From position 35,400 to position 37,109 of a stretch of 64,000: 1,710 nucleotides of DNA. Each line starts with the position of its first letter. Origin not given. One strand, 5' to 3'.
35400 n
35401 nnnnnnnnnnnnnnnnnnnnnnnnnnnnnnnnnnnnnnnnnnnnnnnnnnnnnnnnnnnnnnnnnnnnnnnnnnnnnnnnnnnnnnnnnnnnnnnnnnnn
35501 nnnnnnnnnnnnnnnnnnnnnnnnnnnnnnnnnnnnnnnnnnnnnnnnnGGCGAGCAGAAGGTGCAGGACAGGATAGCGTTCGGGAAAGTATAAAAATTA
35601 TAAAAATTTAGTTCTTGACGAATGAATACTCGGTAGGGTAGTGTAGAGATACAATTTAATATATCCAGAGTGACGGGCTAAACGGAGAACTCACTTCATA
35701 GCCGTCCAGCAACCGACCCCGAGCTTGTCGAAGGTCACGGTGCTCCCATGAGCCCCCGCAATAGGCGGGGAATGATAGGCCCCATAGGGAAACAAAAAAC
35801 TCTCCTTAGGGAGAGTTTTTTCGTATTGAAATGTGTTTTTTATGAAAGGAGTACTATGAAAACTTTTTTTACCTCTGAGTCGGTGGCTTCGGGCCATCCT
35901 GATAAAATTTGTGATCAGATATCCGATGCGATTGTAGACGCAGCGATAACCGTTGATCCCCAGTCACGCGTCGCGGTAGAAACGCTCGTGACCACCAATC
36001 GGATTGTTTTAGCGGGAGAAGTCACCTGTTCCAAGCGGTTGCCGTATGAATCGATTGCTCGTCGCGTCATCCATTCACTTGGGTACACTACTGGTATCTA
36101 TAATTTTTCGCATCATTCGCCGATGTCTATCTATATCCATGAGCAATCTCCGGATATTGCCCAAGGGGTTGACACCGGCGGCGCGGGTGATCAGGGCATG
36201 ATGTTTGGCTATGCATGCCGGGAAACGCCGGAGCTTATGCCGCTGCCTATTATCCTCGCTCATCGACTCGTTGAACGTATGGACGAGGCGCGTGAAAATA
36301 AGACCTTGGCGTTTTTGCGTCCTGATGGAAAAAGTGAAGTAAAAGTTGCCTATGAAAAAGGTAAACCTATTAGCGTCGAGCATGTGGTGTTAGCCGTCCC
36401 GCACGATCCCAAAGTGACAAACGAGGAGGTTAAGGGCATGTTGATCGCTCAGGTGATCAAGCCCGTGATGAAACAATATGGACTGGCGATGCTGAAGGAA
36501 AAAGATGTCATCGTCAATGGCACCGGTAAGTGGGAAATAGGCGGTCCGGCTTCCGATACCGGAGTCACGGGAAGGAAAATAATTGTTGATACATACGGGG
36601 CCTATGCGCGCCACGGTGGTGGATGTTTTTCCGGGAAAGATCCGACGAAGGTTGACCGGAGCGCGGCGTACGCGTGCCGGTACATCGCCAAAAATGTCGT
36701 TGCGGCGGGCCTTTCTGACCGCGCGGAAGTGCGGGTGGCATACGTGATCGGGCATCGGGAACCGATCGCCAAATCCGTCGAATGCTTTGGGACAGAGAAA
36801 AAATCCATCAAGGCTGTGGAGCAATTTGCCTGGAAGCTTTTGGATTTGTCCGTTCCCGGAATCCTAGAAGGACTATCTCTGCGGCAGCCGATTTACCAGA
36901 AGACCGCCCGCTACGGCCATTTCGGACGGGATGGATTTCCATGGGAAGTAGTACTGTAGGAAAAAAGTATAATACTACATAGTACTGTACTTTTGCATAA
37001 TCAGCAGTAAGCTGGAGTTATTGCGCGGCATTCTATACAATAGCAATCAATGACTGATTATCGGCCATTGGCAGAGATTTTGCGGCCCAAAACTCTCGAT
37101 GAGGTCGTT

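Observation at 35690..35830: Riboswitch-like structured leader with intrinsic terminator upstream of metK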

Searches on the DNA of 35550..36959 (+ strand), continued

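Call 44: search_with_rna_model(model_id=R1, sources=[L081, L082, L083, L084, L085, L086, L087, L088, L089, L090, L091, L092, L093, L094, L095, L096, L097, L098, L099, L100, L101, L102, L103, L104, L105, L106, L107, L108, L109, L110, L111, L112, L113, L114, L115, L116, L117, L118, L119, L120, L121, L122, L123, L124, L125, L126, L127, L128, L129, L130, L131, L132, L133, L134, L135, L136, L137, L138, L139, L140, L141, L142, L143, L144, L145, L146, L147, L148, L149, L150, L151, L152, L153, L154, L155, L156, L157, L158, L159, L160], max_evalue=0.1)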
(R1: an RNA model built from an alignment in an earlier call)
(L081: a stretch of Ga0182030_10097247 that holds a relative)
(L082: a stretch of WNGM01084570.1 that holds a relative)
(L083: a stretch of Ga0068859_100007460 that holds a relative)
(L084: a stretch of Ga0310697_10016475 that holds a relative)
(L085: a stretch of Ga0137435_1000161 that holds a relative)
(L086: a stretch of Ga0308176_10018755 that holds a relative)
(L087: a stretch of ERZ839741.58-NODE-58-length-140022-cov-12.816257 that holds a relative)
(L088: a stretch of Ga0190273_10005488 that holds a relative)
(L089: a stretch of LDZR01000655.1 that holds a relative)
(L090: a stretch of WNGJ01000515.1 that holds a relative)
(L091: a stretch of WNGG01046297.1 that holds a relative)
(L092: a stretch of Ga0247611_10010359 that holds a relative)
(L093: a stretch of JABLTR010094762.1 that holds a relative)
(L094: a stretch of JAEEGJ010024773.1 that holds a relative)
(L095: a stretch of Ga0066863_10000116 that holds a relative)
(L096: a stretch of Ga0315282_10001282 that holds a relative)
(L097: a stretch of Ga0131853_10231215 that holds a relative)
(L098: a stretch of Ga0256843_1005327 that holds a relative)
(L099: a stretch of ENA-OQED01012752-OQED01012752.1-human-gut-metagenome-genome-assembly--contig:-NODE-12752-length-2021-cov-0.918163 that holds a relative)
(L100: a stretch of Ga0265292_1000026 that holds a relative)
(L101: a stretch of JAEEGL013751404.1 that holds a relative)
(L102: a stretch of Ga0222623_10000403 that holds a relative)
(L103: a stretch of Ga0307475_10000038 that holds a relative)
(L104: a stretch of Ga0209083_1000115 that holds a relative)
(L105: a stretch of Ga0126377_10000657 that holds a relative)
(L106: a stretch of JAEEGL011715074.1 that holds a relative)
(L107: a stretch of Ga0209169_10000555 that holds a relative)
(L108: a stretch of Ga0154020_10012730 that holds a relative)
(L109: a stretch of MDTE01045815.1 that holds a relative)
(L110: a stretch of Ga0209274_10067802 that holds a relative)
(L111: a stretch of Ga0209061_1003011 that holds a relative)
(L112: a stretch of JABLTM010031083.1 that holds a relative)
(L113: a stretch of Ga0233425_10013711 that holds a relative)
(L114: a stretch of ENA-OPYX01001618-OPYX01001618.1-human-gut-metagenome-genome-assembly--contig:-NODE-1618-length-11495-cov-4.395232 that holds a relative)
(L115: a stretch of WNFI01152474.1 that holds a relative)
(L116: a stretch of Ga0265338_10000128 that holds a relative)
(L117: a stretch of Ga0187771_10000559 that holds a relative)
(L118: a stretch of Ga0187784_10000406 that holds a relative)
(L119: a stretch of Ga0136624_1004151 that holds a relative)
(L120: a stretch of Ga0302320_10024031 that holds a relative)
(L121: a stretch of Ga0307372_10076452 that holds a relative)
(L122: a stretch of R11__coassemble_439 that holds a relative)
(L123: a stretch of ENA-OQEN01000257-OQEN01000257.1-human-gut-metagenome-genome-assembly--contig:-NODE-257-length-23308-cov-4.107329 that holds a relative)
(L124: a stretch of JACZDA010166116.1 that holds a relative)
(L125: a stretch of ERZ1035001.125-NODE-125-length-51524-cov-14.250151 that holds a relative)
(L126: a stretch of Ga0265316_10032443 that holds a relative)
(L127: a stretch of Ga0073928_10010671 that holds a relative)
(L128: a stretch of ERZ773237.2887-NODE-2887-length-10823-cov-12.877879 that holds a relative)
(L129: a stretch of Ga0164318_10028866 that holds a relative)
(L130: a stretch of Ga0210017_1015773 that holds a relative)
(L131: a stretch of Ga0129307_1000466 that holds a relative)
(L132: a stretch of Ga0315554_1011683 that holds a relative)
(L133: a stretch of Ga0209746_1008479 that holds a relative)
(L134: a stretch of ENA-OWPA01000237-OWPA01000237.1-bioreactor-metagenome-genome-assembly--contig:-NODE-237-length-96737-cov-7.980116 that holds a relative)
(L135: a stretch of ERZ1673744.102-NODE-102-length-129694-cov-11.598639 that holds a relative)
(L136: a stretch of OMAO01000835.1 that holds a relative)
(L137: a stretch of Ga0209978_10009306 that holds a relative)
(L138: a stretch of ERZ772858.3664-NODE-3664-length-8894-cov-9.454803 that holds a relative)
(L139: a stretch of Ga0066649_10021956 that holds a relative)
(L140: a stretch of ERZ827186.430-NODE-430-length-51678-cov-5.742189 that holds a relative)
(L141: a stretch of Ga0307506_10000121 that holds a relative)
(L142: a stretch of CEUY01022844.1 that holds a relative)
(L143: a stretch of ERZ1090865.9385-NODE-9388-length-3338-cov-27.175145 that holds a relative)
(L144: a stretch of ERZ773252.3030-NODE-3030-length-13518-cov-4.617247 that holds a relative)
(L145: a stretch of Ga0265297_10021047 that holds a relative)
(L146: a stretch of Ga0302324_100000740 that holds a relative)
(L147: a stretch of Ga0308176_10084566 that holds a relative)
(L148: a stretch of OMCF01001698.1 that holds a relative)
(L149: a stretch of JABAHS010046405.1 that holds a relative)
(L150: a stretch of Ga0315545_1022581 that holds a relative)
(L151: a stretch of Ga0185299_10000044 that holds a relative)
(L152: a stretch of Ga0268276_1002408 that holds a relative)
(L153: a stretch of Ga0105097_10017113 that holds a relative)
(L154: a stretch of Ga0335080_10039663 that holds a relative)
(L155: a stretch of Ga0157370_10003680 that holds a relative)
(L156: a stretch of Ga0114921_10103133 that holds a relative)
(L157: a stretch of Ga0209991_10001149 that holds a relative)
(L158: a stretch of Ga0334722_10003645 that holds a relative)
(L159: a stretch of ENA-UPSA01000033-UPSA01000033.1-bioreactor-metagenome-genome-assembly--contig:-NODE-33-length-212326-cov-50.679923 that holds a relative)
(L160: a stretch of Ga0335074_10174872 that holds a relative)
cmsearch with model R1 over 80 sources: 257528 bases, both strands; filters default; matches with E-value up to 0.1: 6.
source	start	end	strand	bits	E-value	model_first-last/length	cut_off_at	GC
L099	665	775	+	28.8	0.00034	1-99/99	no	0.57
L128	18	128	+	23.3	0.0073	1-99/99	no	0.58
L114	992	1097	+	22.3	0.013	1-99/99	no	0.54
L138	977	1088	+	19.9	0.051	1-99/99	no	0.55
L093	988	1102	+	19.9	0.051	1-99/99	no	0.43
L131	998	1096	+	19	0.082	1-99/99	no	0.56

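Call 45: search_rna_families(sources=[L001, L025, L021, L037, L076, L099, L128, L114, L138, L093, L131], threshold=evalue, max_evalue=0.001)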
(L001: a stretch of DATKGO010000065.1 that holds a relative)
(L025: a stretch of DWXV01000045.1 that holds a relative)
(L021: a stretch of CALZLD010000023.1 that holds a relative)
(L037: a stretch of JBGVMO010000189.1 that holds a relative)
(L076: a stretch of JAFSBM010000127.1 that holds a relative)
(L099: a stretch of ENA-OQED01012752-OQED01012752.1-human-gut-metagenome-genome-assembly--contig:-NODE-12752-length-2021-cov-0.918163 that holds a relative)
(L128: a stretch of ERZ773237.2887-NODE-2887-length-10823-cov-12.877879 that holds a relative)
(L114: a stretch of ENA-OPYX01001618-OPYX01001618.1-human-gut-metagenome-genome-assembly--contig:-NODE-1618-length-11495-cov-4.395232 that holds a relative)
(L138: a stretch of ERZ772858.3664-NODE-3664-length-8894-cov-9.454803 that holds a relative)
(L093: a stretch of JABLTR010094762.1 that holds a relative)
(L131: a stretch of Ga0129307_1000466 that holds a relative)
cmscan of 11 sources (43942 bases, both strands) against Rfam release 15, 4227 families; matches with E-value up to 0.001: 12.
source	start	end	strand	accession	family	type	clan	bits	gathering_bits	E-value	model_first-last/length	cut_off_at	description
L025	876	995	+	RF00050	FMN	Cis-reg; riboswitch;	-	120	66.2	1.3e-27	1-138/138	no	FMN riboswitch aptamer (RFN element)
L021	890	1020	+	RF00050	FMN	Cis-reg; riboswitch;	-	104.5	66.2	2.3e-23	1-138/138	no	FMN riboswitch aptamer (RFN element)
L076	1810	1911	+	RF00162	SAM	Cis-reg; riboswitch;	CL00012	86.7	44.4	2.5e-19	1-108/108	no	SAM riboswitch aptamer (S box leader)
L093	988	1084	+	RF00162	SAM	Cis-reg; riboswitch;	CL00012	83.8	44.4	1.7e-18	1-108/108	no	SAM riboswitch aptamer (S box leader)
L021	1810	1905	+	RF00162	SAM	Cis-reg; riboswitch;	CL00012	82.1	44.4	5.5e-18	1-108/108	no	SAM riboswitch aptamer (S box leader)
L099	665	763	+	RF00162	SAM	Cis-reg; riboswitch;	CL00012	80.6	44.4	1.5e-17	1-108/108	no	SAM riboswitch aptamer (S box leader)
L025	1802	1896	+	RF00162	SAM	Cis-reg; riboswitch;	CL00012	80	44.4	2.2e-17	1-108/108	no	SAM riboswitch aptamer (S box leader)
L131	998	1090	+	RF00162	SAM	Cis-reg; riboswitch;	CL00012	79.3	44.4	3.7e-17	1-108/108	no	SAM riboswitch aptamer (S box leader)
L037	1854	1940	+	RF00162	SAM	Cis-reg; riboswitch;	CL00012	76.7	44.4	2e-16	1-108/108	no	SAM riboswitch aptamer (S box leader)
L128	18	116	+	RF00162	SAM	Cis-reg; riboswitch;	CL00012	74.1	44.4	1.1e-15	1-108/108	no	SAM riboswitch aptamer (S box leader)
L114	992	1090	+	RF00162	SAM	Cis-reg; riboswitch;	CL00012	69.7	44.4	2.2e-14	1-108/108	no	SAM riboswitch aptamer (S box leader)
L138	977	1075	+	RF00162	SAM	Cis-reg; riboswitch;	CL00012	69.2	44.4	3e-14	1-108/108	no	SAM riboswitch aptamer (S box leader)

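Call 80: search_rna_families(source=window, start=35640, end=35779, threshold=evalue, max_evalue=10, show_alignments=2)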
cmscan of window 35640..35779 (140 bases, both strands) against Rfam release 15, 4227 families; matches with E-value up to 10: 2.
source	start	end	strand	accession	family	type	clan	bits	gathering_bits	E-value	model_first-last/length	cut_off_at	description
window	35662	35777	+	RF00162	SAM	Cis-reg; riboswitch;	CL00012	25.5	44.4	0.00049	5-104/108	no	SAM riboswitch aptamer (S box leader)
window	35691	35775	+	RF00604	SNORD88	Gene; snRNA; snoRNA; CD-box;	CL00071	12.9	46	2.9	1-91/91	no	Small nucleolar RNA SNORD88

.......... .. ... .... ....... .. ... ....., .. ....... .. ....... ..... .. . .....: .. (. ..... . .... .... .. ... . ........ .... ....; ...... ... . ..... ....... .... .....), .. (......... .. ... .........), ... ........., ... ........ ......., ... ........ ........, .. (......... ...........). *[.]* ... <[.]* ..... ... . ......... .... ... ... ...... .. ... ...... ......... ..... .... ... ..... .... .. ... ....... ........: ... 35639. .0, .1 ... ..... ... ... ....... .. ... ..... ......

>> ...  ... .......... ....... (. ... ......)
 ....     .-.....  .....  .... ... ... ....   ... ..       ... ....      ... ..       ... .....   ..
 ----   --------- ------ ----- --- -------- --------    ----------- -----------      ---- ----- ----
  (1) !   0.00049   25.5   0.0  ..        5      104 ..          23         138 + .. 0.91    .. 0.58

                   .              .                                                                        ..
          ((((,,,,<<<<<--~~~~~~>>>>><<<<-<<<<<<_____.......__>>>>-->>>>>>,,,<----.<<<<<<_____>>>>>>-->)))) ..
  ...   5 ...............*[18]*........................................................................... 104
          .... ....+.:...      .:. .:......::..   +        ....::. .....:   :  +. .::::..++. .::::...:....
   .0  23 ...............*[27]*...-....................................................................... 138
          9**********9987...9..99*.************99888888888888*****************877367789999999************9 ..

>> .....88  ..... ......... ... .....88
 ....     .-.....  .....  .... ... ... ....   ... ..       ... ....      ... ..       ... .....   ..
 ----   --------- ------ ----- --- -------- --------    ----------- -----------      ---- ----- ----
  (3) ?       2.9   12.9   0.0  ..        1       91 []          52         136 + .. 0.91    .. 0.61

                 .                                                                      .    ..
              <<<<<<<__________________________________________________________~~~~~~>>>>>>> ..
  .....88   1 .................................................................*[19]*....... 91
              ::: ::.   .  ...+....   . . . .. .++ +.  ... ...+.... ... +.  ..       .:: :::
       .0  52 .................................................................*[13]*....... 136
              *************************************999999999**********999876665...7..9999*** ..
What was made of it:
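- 35662..35665 (+): P1 5' strand, UAUC. It pairs with GAUA at 35774-35777. P1 is only 4 bp. Aligned to P1 of RF00162 (call 80).
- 35672..35706 (+): P2. Its parts are:
- P2a: GACGG/CCGUC, extended by CUA/UAG with a bulged G.
- Asymmetric internal loop: AAC (35681-35683) opposite A35698.
- P2b: GGAG/CUUC.
- Loop: AACUCA (35688-35693).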

There is no K-turn. The SAM-I model skips this part of P2 (call 80).
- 35708..35744 (+): P3: base AGCA/UGCU, bulged A, CC/GG, then a variable distal hairpin. It contains the GCAACC and GGUGC core motifs. Aligned to P3 of RF00162 (call 80).
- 35754..35770 (+): P4, an internal hairpin: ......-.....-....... It completes a four-way junction. Aligned to P4 of RF00162 (call 80).
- On SAM-I (RF00162): 25.5 bits for 35662-35777 (call 80).
